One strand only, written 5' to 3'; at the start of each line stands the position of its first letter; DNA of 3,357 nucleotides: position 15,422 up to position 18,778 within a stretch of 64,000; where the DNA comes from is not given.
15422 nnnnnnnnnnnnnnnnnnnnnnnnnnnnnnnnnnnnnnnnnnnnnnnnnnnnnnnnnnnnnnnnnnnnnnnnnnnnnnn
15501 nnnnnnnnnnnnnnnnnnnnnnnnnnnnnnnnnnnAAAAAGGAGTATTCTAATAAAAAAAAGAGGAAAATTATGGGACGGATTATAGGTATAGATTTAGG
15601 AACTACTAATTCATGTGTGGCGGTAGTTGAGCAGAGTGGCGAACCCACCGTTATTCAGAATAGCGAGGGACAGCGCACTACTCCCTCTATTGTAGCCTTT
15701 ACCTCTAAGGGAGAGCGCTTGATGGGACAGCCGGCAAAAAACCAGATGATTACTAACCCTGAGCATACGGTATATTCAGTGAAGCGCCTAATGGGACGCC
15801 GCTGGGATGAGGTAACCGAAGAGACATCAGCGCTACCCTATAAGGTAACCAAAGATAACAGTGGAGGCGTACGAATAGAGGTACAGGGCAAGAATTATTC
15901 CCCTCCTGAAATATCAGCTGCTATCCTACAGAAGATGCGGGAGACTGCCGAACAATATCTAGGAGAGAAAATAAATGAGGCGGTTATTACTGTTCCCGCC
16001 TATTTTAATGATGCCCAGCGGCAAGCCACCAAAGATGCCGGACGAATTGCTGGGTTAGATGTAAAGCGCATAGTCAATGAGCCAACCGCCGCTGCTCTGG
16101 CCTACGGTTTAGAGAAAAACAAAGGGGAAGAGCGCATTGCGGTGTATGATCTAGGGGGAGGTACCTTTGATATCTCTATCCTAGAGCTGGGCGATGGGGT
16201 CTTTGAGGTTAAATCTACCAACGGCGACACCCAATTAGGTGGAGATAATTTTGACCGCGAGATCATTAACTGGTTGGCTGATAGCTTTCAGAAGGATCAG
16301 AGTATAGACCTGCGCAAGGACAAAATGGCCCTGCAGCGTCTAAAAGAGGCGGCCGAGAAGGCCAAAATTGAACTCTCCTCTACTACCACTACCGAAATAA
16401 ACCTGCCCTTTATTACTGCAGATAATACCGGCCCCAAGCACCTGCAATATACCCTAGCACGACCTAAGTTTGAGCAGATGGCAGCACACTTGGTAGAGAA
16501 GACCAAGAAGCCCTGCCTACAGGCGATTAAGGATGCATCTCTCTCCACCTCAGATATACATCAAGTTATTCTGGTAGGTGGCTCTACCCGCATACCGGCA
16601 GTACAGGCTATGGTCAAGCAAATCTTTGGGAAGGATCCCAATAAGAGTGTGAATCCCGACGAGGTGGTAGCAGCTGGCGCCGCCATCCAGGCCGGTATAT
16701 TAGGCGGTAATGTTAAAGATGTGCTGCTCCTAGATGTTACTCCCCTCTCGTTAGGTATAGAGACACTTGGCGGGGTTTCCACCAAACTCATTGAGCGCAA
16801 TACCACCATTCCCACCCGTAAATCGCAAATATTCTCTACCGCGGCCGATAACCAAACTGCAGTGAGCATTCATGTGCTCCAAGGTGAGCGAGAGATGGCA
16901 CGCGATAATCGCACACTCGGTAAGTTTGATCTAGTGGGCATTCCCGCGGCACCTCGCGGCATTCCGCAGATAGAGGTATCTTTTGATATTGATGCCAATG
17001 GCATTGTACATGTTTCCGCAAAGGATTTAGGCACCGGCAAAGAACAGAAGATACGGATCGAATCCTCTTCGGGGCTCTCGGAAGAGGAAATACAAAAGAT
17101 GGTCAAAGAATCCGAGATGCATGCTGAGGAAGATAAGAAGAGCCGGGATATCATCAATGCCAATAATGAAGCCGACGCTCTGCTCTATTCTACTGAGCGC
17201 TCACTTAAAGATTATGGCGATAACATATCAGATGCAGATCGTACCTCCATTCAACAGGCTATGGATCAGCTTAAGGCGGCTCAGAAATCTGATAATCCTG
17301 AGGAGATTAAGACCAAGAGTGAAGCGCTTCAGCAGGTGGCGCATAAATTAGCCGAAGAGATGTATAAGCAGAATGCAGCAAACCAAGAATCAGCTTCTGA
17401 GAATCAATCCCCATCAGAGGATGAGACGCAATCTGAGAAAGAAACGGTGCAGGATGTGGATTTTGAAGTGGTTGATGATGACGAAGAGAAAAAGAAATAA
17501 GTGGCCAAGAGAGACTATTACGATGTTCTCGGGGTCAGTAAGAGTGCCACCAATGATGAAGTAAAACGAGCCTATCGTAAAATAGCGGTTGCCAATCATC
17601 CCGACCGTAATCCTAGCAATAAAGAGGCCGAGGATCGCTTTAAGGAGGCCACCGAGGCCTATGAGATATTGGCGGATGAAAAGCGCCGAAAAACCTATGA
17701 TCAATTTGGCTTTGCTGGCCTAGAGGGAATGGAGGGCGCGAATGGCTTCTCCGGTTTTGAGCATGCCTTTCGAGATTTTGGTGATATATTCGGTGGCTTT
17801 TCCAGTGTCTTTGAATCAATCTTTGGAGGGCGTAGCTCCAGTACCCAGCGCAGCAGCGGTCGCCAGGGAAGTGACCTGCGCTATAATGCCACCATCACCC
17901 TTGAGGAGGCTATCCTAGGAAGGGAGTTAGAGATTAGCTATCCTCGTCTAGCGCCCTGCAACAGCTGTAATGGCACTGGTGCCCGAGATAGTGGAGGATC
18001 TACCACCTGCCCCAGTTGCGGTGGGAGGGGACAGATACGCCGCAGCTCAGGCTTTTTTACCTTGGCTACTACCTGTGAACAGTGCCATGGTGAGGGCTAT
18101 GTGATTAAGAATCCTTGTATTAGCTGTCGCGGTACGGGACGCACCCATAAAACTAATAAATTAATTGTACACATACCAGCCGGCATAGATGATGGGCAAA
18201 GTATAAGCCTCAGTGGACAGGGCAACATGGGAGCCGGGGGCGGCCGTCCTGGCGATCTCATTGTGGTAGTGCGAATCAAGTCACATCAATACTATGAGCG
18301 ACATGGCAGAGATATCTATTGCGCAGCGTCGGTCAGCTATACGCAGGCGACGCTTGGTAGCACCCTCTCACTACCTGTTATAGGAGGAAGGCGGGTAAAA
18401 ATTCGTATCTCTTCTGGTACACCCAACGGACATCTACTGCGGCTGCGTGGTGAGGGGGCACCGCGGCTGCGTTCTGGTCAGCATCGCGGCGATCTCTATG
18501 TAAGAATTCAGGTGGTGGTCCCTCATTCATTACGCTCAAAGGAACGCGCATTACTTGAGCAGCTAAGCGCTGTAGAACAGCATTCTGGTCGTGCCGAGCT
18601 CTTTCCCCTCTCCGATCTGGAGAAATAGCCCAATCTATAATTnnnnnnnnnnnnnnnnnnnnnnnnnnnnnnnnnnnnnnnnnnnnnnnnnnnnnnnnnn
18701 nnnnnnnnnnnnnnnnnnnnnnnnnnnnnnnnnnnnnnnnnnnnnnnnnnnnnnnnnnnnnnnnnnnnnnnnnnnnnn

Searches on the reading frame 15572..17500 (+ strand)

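Call 65: search_protein_families(library=ncbifam, proteins=[window:15572-17500:+])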
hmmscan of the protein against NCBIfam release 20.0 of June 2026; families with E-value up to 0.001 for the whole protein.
window:15572-17500:+ (642 aa): 14 families
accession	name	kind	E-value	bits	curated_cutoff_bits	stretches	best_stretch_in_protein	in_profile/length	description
NF001413.0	PRK00290.1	equivalog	0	1028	648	1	1-637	1-624/625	molecular chaperone DnaK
TIGR02350.1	prok_dnaK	equivalog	1e-301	1001.6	822.55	1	3-599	1-596/596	molecular chaperone DnaK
NF009947.0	PRK13411.1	equivalog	2.1e-283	941.4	1002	1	1-632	1-635/662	molecular chaperone DnaK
NF009946.0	PRK13410.1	equivalog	5.8e-258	857.5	1019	1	1-629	1-632/669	molecular chaperone DnaK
NF003520.0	PRK05183.1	subfamily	1.6e-203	677.6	620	1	4-601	21-608/621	Fe-S protein assembly chaperone HscA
TIGR01991.1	HscA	equivalog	1.1e-202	674.7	708.55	1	5-602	2-589/600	Fe-S protein assembly chaperone HscA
NF002399.0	PRK01433.1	equivalog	1.8e-127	426.4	743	1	4-593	21-573/595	Fe-S protein assembly chaperone HscA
NF008673.0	PRK11678.1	equivalog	2e-20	73.1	331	2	114-208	129-230/450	molecular chaperone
NF011660.0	PRK15080.1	equivalog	1e-16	61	182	1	116-220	76-174/277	ethanolamine utilization protein EutJ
TIGR02529.1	EutJ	subfamily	4.8e-16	59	152.1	1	116-222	43-143/239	ethanolamine utilization protein EutJ family protein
NF010539.0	PRK13927.1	subfamily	1.1e-14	54.1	293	1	120-239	84-198/339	rod shape-determining protein MreB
TIGR00904.1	mreB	subfamily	1.4e-14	54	365.75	1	136-240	100-198/334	MreB/Mrl family cell shape determining protein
NF010540.1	PRK13929.1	exception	2.7e-11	43.1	515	1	115-239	77-197/334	rod-share determining protein MreBH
TIGR01312.1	XylB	equivalog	5.1e-05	22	380.25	1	325-380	387-441/481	xylulokinase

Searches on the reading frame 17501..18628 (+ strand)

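Call 65: search_protein_families(library=ncbifam, proteins=[window:17501-18628:+])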
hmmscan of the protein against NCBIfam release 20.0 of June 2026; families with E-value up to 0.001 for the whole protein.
window:17501-18628:+ (375 aa): 14 families
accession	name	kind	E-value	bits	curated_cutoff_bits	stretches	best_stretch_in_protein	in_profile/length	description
NF008035.0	PRK10767.1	subfamily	3.6e-127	424.5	338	1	1-360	1-349/374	molecular chaperone DnaJ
TIGR02349.1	DnaJ_bact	equivalog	1.9e-121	405.8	377.2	1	5-357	1-352/354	molecular chaperone DnaJ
NF010894.0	PRK14301.1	equivalog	4.2e-115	384.7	548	1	1-361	1-353/373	chaperone protein DnaJ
NF010874.0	PRK14281.1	equivalog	4.8e-99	332.1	619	1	3-360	2-374/397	chaperone protein DnaJ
NF010872.0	PRK14279.1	equivalog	1.3e-96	324.1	556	1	3-363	8-383/394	molecular chaperone DnaJ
NF010871.0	PRK14278.1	equivalog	8.9e-92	307.9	502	1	4-360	3-352/378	molecular chaperone DnaJ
NF010885.0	PRK14292.1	equivalog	1.3e-88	297.6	585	1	5-356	3-346/371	chaperone protein DnaJ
NF010892.0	PRK14299.1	equivalog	4.2e-51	173.9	392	2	1-144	1-150/291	chaperone protein DnaJ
NF007618.0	PRK10266.1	equivalog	1e-48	166.4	403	2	205-359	144-294/306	curved DNA-binding protein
NF037946.1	terminal_TopJ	equivalog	1.3e-48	166.2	300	2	2-95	3-92/810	terminal organelle assembly protein TopJ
TIGR03835.1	termin_org_DnaJ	equivalog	8.5e-27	93.9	512.25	1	3-79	1-76/871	terminal organelle assembly protein TopJ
NF050028.1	CldAdptActJ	equivalog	5.7e-10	39.6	150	1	5-66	3-69/93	cold adaptation protein ActJcold adaptation protein ActJ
NF058604.1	RtpA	equivalog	4.4e-07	29.9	65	1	188-213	8-33/50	anti-TRAP protein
NF006948.0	PRK09430.1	equivalog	5.3e-07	29.5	162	1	5-61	201-264/267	co-chaperone DjlA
